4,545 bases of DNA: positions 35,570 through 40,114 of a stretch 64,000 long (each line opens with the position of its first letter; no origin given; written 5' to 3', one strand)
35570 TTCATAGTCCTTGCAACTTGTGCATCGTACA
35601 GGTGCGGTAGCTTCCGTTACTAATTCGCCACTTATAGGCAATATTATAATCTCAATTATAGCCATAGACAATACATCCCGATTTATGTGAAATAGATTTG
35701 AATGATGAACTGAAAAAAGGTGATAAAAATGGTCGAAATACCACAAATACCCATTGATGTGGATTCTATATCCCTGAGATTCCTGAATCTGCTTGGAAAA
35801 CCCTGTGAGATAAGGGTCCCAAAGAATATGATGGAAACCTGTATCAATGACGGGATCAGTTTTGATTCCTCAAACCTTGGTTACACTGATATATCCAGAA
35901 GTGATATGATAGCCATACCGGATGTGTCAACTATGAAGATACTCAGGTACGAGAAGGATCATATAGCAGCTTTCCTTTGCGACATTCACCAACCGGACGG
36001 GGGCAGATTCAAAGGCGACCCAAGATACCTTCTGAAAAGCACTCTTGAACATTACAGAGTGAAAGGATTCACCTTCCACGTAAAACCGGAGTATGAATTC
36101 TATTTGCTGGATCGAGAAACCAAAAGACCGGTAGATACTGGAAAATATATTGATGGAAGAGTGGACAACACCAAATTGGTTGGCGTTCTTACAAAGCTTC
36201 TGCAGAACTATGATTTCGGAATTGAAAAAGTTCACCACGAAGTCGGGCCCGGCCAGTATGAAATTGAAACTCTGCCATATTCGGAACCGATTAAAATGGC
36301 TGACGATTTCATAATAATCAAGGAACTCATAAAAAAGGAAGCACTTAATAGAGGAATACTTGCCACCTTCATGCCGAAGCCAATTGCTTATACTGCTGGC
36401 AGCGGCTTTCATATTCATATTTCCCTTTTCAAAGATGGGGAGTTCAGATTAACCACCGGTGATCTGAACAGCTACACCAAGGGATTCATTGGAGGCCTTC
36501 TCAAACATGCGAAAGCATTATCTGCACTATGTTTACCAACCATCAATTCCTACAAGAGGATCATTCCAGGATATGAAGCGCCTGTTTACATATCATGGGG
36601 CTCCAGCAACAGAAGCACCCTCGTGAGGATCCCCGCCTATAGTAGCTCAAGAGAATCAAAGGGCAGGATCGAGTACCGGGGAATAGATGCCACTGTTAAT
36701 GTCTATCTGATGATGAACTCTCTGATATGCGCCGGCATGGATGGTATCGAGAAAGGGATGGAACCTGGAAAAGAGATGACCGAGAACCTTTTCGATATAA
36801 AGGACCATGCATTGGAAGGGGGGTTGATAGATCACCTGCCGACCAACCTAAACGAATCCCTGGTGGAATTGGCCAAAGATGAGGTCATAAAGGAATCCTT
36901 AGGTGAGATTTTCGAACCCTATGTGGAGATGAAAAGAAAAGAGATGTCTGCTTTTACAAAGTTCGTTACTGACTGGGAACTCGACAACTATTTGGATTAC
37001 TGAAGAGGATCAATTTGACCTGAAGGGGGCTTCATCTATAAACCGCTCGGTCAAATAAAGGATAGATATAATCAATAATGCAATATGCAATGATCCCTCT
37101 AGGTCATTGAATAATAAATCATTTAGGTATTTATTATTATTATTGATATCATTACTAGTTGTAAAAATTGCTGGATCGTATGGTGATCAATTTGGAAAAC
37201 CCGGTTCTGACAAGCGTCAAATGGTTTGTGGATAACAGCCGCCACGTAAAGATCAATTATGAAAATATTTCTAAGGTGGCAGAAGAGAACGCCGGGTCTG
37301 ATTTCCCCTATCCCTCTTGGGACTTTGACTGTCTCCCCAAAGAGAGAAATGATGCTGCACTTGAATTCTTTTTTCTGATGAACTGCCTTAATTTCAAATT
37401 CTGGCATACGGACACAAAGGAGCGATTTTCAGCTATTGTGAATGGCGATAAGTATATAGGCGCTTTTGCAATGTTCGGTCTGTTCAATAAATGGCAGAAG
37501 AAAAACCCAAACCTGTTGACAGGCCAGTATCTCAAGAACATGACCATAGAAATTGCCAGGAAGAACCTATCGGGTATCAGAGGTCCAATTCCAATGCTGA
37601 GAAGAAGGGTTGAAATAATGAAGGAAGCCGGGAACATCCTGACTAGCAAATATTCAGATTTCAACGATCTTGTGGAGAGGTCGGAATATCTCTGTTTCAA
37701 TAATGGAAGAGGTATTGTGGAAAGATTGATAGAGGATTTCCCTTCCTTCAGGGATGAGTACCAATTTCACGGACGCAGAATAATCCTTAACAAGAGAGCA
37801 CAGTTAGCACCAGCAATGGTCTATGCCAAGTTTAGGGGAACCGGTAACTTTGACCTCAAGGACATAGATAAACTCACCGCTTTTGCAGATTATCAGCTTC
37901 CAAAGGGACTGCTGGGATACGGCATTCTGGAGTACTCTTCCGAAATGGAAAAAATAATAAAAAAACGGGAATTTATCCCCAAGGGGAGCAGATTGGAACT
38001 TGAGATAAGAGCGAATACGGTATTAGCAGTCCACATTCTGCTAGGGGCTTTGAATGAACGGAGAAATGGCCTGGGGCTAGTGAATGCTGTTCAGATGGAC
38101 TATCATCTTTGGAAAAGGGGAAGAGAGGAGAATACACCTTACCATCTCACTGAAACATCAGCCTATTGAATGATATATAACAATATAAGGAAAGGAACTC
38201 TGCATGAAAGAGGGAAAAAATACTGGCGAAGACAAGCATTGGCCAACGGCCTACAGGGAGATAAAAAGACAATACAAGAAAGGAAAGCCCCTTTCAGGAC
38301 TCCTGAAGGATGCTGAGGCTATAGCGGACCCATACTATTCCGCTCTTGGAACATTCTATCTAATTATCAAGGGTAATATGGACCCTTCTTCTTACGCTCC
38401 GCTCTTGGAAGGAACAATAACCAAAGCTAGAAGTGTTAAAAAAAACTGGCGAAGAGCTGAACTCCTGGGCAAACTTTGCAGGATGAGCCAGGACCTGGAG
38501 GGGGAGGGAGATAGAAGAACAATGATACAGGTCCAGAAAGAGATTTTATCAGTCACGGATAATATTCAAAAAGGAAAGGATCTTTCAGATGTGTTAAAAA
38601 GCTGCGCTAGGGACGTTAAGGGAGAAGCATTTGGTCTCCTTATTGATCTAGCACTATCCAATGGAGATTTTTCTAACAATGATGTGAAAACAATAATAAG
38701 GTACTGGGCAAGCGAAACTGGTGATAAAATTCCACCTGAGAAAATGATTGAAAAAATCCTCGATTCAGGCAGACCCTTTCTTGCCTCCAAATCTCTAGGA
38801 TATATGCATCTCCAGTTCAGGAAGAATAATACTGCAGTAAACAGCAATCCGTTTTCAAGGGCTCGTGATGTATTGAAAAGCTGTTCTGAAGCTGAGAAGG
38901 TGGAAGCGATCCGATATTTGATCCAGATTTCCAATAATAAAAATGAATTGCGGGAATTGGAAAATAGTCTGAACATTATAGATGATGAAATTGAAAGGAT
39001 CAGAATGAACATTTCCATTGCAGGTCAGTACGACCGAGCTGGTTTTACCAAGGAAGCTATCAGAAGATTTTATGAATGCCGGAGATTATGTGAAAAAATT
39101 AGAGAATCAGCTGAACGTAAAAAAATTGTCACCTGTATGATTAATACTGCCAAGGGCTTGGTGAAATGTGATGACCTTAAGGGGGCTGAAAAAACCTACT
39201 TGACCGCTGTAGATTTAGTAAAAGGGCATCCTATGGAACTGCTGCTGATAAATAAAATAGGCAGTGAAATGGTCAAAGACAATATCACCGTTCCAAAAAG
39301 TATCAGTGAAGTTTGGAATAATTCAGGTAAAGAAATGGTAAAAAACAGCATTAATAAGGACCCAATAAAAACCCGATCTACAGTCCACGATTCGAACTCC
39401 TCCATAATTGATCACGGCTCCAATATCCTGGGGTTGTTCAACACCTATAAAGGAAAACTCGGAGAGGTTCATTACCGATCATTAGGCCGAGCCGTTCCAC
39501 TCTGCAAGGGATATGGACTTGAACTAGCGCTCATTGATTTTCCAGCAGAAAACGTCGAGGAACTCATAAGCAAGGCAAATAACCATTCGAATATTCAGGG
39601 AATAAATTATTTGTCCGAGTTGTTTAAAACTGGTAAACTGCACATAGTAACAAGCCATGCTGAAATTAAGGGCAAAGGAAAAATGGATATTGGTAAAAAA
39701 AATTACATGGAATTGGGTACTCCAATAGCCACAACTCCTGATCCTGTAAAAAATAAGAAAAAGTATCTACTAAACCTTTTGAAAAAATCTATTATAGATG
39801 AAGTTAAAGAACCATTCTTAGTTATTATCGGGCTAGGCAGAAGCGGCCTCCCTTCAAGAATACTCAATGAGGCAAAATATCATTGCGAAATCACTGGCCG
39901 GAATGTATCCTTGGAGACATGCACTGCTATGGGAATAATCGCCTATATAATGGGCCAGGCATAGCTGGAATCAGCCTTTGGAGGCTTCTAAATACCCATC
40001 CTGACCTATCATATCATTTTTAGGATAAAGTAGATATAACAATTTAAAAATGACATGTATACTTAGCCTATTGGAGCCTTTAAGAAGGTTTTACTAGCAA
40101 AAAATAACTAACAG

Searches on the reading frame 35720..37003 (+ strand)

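Call 7: search_protein_families(library=pfam, proteins=[window:35720-37003:+], max_evalue=0.001)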
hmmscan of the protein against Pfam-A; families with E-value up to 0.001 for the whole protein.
window:35720-37003:+ (427 aa): 2 families
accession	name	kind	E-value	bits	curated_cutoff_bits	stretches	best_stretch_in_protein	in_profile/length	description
PF00120.29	Gln-synt_C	-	4.5e-96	322.3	24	1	99-424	2-344/344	Glutamine synthetase, catalytic domain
PF03951.24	Gln-synt_N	-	1.1e-17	63.9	33.4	1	14-92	2-82/82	Glutamine synthetase, beta-Grasp domain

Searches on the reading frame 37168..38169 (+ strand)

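Call 7: search_protein_families(library=pfam, proteins=[window:37168-38169:+], max_evalue=0.001)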
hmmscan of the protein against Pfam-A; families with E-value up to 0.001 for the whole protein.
window:37168-38169:+ (333 aa): 1 family
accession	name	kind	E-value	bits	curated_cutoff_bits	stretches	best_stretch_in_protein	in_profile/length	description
PF10343.14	Q_salvage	-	3.7e-59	201.1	25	1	57-328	3-280/285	Queuosine salvage protein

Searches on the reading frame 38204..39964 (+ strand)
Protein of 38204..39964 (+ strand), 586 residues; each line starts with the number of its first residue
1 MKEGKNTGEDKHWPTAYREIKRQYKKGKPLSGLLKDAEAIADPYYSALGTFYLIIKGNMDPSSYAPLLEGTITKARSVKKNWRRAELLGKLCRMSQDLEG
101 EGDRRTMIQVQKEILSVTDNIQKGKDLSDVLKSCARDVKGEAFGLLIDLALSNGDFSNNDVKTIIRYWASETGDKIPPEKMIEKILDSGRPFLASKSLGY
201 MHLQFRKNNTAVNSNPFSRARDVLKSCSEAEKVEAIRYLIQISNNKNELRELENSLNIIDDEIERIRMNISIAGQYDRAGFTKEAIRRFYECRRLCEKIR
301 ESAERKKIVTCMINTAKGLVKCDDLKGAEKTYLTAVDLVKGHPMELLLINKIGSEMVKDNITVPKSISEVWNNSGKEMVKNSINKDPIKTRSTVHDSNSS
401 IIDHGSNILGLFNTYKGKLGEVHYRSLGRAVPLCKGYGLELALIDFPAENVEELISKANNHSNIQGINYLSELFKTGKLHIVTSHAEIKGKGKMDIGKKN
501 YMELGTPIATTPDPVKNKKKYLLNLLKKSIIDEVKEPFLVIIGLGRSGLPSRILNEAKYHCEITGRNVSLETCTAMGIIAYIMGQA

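Call 8: search_protein_families(library=pfam, proteins=[window:38204-39964:+], max_evalue=0.001)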
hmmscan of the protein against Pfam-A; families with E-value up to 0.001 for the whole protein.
window:38204-39964:+ (586 aa): 1 family
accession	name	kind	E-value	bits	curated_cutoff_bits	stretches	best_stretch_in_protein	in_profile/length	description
PF04407.17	DUF531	-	8.3e-35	120.9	25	1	409-582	4-166/170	Protein of unknown function (DUF531)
